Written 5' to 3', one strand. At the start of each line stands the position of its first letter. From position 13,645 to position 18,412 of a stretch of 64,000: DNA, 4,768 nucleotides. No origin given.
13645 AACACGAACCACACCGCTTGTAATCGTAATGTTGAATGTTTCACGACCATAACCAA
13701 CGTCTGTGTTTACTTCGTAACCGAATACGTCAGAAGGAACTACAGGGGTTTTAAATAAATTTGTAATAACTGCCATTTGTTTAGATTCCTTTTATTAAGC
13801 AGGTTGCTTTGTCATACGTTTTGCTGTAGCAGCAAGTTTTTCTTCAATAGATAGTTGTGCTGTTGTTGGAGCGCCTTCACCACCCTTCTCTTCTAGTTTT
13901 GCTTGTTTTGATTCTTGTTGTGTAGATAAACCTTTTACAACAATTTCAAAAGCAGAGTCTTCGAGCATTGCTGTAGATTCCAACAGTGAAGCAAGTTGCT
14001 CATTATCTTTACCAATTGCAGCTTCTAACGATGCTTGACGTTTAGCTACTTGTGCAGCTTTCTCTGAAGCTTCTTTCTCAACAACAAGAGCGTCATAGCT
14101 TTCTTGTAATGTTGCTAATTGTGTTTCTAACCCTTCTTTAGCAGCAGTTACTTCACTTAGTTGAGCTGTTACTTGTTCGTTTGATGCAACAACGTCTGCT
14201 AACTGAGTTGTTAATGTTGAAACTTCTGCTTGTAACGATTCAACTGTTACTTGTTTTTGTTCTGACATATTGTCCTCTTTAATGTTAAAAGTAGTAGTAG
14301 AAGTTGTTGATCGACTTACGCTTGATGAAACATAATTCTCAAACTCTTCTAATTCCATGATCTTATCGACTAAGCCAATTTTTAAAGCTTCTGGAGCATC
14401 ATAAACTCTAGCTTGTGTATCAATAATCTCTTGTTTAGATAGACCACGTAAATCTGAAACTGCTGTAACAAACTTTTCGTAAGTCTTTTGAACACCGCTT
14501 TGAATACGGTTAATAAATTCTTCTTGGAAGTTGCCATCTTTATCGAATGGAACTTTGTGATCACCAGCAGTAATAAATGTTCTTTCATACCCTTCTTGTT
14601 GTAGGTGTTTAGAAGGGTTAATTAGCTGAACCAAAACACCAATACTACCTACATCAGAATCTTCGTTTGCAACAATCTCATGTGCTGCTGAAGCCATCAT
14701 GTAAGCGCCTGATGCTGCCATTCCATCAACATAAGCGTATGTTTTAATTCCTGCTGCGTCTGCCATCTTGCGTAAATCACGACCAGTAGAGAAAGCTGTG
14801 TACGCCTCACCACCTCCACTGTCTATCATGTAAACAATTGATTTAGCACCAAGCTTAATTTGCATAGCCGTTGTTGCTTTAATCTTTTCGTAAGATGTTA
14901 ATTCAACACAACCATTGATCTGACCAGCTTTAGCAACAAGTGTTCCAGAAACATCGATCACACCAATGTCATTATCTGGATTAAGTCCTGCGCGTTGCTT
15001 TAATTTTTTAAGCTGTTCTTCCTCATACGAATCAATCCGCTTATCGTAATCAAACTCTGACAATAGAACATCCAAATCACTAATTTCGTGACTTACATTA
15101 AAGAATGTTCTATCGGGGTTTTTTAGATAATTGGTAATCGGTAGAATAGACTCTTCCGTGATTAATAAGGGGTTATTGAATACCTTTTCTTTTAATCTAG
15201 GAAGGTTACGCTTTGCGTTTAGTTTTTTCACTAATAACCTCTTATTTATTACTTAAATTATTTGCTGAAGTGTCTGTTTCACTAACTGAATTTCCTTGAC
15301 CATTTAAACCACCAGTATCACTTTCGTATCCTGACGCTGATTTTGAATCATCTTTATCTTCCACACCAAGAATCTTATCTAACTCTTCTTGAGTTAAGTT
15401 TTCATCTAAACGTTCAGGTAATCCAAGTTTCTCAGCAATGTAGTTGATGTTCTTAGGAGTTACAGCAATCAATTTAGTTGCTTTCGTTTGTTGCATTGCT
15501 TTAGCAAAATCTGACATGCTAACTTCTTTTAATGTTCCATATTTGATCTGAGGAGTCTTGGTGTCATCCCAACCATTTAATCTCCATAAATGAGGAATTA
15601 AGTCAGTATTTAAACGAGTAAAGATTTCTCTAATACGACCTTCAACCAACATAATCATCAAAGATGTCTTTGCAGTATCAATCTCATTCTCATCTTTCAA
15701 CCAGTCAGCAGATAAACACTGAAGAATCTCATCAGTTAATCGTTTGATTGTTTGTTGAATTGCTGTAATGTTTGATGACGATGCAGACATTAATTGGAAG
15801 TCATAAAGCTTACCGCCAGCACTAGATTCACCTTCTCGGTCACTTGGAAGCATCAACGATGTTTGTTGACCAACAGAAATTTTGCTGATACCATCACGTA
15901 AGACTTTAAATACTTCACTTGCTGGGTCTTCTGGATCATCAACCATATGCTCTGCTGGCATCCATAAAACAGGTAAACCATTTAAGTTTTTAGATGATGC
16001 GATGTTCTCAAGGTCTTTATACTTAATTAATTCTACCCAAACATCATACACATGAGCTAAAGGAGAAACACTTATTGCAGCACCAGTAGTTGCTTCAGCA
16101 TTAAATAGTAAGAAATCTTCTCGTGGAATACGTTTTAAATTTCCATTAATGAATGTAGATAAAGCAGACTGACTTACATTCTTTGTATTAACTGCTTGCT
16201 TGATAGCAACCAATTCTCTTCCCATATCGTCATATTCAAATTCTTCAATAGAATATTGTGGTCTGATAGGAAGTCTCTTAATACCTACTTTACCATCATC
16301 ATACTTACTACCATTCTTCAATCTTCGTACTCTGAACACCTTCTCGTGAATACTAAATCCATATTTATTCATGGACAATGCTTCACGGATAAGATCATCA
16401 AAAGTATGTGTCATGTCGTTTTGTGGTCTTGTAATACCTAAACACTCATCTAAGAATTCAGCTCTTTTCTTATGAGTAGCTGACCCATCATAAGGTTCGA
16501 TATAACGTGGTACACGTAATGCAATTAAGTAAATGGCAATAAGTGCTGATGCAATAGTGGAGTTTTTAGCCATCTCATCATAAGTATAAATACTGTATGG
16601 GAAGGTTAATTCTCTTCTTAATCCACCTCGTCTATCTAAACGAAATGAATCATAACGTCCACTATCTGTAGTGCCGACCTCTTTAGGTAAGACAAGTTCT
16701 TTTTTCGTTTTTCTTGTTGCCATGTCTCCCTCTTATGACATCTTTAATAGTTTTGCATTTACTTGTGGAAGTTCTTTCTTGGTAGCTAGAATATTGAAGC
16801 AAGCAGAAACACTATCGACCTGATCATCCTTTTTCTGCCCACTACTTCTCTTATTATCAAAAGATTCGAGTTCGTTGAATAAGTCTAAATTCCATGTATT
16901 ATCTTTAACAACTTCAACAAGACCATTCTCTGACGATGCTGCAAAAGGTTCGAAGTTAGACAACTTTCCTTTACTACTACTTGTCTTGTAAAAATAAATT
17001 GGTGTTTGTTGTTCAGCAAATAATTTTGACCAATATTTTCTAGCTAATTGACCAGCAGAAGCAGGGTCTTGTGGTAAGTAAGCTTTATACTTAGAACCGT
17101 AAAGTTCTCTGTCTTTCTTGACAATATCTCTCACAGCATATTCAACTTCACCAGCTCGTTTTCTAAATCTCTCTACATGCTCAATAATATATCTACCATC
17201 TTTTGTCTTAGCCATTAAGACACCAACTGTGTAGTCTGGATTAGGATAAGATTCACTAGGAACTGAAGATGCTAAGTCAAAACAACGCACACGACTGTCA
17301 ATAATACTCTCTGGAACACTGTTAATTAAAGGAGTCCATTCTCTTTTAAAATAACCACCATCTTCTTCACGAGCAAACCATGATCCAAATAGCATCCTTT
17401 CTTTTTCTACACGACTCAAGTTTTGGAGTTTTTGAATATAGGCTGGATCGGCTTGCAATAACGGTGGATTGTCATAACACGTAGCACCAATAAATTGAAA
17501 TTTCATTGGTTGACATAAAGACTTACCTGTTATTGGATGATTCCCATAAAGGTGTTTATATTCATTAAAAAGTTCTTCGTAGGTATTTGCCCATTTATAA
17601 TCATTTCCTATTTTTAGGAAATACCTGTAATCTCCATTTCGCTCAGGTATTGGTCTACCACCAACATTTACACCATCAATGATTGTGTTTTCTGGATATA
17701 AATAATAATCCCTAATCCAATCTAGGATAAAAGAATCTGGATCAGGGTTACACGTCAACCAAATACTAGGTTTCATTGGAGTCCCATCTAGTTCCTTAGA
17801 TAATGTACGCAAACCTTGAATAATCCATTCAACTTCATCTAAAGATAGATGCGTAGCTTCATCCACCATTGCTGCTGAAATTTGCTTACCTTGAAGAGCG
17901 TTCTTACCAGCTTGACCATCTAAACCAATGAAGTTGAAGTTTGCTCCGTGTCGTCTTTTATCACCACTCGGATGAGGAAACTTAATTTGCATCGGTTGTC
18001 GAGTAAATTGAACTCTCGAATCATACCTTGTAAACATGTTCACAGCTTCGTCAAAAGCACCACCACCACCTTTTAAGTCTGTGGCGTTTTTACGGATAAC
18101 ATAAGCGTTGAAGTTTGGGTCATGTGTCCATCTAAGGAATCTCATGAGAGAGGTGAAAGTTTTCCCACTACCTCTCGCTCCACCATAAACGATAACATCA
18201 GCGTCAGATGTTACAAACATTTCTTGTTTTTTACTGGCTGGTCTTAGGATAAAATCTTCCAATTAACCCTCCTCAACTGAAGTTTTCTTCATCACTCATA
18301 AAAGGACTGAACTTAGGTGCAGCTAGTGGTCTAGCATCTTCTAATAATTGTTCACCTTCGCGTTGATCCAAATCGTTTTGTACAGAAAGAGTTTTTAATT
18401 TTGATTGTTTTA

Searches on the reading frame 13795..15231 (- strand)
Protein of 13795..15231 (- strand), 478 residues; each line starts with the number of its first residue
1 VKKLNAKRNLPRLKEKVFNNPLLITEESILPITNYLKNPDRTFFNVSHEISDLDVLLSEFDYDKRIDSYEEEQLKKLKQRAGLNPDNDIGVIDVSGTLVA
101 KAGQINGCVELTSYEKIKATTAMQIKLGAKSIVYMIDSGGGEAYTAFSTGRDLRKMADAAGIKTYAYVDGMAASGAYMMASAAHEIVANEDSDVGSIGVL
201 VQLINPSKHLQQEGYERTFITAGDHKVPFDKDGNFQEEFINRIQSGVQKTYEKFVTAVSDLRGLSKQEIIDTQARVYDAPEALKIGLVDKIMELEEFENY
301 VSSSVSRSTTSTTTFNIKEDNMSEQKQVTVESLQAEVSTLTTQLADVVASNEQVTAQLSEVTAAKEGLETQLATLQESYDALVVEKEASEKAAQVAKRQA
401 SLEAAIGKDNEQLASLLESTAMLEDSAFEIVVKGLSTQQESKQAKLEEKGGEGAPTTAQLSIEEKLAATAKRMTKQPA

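Call 85: search_protein_families(library=phrogs, proteins=[window:13795-15231:-], max_evalue=0.00001)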
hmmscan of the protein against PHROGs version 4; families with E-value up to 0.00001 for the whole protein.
window:13795-15231:- (478 aa): 3 families
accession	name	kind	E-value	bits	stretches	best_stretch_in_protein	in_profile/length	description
phrog_53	-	head and packaging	1e-82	280.1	1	7-475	5-463/583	head maturation protease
phrog_33023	-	unknown function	1.1e-21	78.2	1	83-419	62-401/507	-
phrog_4759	-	unknown function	3.2e-10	41.1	1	86-213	79-205/209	-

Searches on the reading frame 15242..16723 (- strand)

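Call 85: search_protein_families(library=phrogs, proteins=[window:15242-16723:-], max_evalue=0.00001)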
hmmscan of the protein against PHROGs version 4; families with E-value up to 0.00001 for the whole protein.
window:15242-16723:- (493 aa): 3 families
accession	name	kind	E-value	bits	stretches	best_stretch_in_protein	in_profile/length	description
phrog_113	-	head and packaging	4.1e-51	175.3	1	37-446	58-422/1272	portal protein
phrog_30239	-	unknown function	6.2e-17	62.7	1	80-315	98-339/349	-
phrog_28799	-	unknown function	1.4e-09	39.1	1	18-160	28-165/178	-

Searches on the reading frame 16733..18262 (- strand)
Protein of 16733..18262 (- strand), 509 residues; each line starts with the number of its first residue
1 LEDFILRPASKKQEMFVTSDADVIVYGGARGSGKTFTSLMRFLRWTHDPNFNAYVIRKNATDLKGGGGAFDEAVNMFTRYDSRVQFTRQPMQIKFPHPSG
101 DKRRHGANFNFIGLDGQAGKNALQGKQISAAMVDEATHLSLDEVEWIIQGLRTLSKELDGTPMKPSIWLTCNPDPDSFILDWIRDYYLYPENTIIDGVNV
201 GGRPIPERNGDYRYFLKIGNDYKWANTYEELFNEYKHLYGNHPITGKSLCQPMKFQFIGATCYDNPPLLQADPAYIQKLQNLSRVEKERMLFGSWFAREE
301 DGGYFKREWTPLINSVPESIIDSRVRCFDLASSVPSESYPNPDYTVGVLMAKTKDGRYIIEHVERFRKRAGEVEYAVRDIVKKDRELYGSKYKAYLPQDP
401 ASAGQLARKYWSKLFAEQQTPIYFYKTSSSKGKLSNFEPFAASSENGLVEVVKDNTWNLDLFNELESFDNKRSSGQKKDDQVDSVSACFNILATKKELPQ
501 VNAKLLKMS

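Call 85: search_protein_families(library=phrogs, proteins=[window:16733-18262:-], max_evalue=0.00001)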
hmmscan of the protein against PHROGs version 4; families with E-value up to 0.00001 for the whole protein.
window:16733-18262:- (509 aa): 7 families
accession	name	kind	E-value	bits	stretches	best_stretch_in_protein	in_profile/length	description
phrog_979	-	head and packaging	1.6e-140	470.8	1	5-497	150-604/642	terminase large subunit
phrog_9526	-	head and packaging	2.4e-36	126.6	1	5-296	7-271/280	terminase large subunit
phrog_9453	-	head and packaging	2.6e-33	116.5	1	294-496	2-214/233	terminase large subunit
phrog_2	-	head and packaging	6.3e-16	59.3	1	4-492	262-590/807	terminase large subunit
phrog_12171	-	head and packaging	7.6e-16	59.2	1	389-498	2-101/110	terminase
phrog_38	-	head and packaging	7.3e-14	52.4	1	299-501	522-712/760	terminase large subunit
phrog_3717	-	head and packaging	3.2e-06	27.8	1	16-195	18-186/277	terminase large subunit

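Call 86: search_dna_similar(query=window:16733-18262:-, collection=phages, mode=protein, max_rows=40, rows=spread)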
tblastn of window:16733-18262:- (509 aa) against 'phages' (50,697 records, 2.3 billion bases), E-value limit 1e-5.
Records with a match: 1343; places in all: 1364; records where one place covers at least 80% of the query: 1185.
Best place of each record, by identity: 95-99% 1; <60% 1342.
By first word of the organism name: Escherichia 342; Pseudomonas 231; Vibrio 148; Rheinheimera 115; Salmonella 97; Acinetobacter 90; Klebsiella 40; Erwinia 35; Shigella 24; Campylobacter 24; and 46 more.
By host as written in the record: - 188; Rheinheimera sp. BAL341 115; Escherichia coli 99; Pseudomonas aeruginosa 71; Escherichia coli K-12 MG1655 50; Acinetobacter baumannii 36; Pseudomonas aeruginosa PAO1 26; Campylobacter jejuni 22; and 336 more.
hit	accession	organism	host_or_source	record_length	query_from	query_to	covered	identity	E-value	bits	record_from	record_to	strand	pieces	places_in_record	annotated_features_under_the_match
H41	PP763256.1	Acinetobacter phage Ab3-TPeters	Acinetobacter baumannii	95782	1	509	100%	98.6%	0e+0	1051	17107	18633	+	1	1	terminase large subunit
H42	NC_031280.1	Acinetobacter phage vB_AbaM_phiAbaA1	Acinetobacter baumannii Acb8/09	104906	5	498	97%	41.8%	1e-113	375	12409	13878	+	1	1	terminase large subunit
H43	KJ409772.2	Pseudomonas phage phiPsa374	Pseudomonas syringae pv. actinidiae ...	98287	5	509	99%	34.3%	7e-84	289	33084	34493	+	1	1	terminase, large subunit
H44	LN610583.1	Pseudomonas phage vB_PaeM_PAO1_Ab11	Pseudomonas aeruginosa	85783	1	499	98%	34.1%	1e-79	276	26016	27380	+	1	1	record has no annotation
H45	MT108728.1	Pseudomonas phage Epa17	Pseudomonas sp.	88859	1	499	98%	33.9%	3e-81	281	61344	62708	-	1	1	hypothetical protein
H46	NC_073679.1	Pseudomonas phage Kremar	Pseudomonas syringae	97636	5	509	99%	33.2%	3e-81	281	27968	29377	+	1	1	terminase large subunit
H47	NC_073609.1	Pseudomonas phage vB_PaM_EPA1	Pseudomonas aeruginosa PAO1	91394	5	493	96%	34.1%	6e-84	289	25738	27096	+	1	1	terminase large subunit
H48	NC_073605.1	Pseudomonas phage ITTPL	Pseudomonas aeruginosa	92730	5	493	96%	34.1%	6e-84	289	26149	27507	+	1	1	hypothetical protein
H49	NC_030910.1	Pseudomonas phage K5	Pseudomonas aeruginosa PAK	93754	5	493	96%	34.1%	6e-84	289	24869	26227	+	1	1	terminase large subunit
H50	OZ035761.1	Felixounavirus LF82P5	-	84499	6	492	96%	34.3%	1e-62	227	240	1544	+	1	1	record has no annotation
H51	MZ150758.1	Salmonella phage S19cd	Salmonella enterica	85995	6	492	96%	34.3%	1e-62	227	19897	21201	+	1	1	hypothetical protein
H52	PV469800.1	Escherichia phage HMD-P10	Escherichia coli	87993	6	492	96%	34.3%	1e-62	227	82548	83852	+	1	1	terminase large subunit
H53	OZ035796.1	Felixounavirus NRG857CP1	-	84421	6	492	96%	34.3%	2e-62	227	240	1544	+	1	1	record has no annotation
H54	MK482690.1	Escherichia phage vB_EcoM_LMP34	Escherichia coli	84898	6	492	96%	34.3%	2e-62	226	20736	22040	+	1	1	terminase large subunit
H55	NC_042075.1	Shigella phage Sf14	Shigella flexneri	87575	6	492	96%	34.1%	5e-63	228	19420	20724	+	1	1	terminase large subunit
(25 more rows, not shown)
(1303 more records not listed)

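Call 89: search_dna_similar(query=window:16733-18262:-, collection=phages, mode=protein, max_rows=25, rows=best)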
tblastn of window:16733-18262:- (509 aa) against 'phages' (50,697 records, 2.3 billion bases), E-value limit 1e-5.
Records with a match: 1343; places in all: 1364; records where one place covers at least 80% of the query: 1185.
Best place of each record, by identity: 95-99% 1; <60% 1342.
By first word of the organism name: Escherichia 342; Pseudomonas 231; Vibrio 148; Rheinheimera 115; Salmonella 97; Acinetobacter 90; Klebsiella 40; Erwinia 35; Shigella 24; Campylobacter 24; and 46 more.
By host as written in the record: - 188; Rheinheimera sp. BAL341 115; Escherichia coli 99; Pseudomonas aeruginosa 71; Escherichia coli K-12 MG1655 50; Acinetobacter baumannii 36; Pseudomonas aeruginosa PAO1 26; Campylobacter jejuni 22; and 336 more.
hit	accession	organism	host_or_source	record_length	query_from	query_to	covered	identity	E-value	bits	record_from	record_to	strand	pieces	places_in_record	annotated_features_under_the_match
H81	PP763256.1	Acinetobacter phage Ab3-TPeters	Acinetobacter baumannii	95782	1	509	100%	98.6%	0e+0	1051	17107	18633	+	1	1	terminase large subunit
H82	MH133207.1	Acinetobacter phage vB_AbaM_B9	Acinetobacter baumannii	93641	6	509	99%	58.1%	0e+0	594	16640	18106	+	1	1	large subunit terminase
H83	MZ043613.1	Acinetobacter phage TaPaz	Acinetobacter baumannii NIPH601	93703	35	509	93%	58.5%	3e-179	564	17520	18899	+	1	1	large terminase subunit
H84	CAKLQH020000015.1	Acinetobacter phage MD-2021a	not known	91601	35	509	93%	58.3%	2e-178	561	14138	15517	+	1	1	putative replication protein P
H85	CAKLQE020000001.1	Acinetobacter phage MD-2021a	not known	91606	35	509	93%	58.3%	7e-178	560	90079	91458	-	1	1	phage uncharacterized protein, C-terminal domain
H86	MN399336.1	Edwardsiella phage vB_EtaM_ET-ABTNL-9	Edwardsiella tarda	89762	1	508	100%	50.6%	3e-164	521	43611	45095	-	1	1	large subunit terminase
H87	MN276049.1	Acinetobacter phage BS46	Acinetobacter baumannii AC54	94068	5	509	99%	50.6%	8e-98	524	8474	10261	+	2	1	large terminase subunit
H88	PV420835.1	Acinetobacter phage phiAB441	Acinetobacter baumannii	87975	6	509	99%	49.7%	2e-94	519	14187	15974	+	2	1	terminase large subunit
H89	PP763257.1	Acinetobacter phage Ab5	Acinetobacter baumannii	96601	6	509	99%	49.5%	3e-94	517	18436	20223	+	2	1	terminase large subunit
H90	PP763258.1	Acinetobacter phage Ab7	Acinetobacter baumannii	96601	6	509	99%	49.5%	3e-94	517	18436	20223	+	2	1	terminase large subunit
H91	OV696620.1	Psychrobacter phage D'Alembert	French washed-rind cheese surface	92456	23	508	95%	49.1%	4e-145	466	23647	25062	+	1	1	Large terminase subunit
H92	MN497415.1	Vibrio phage vB_VhaM_VH-8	Vibrio harveyi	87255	31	508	94%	49.4%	1e-152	488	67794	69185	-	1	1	large subunit terminase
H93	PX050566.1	Acinetobacter phage vB_AciJM_313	Acinetobacter johnsonii CEMTC 8123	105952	1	508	100%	45.8%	2e-135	438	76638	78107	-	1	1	terminase large subunit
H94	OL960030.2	Acinetobacter phage vB_AbaM_P1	Acinetobacter baumannii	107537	8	498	96%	44.0%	2e-118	389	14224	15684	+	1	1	large terminase subunit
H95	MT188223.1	Acinetobacter phage vB_AbaM_D22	Acinetobacter sp.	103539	8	498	96%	43.8%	4e-118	388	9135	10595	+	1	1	large terminase subunit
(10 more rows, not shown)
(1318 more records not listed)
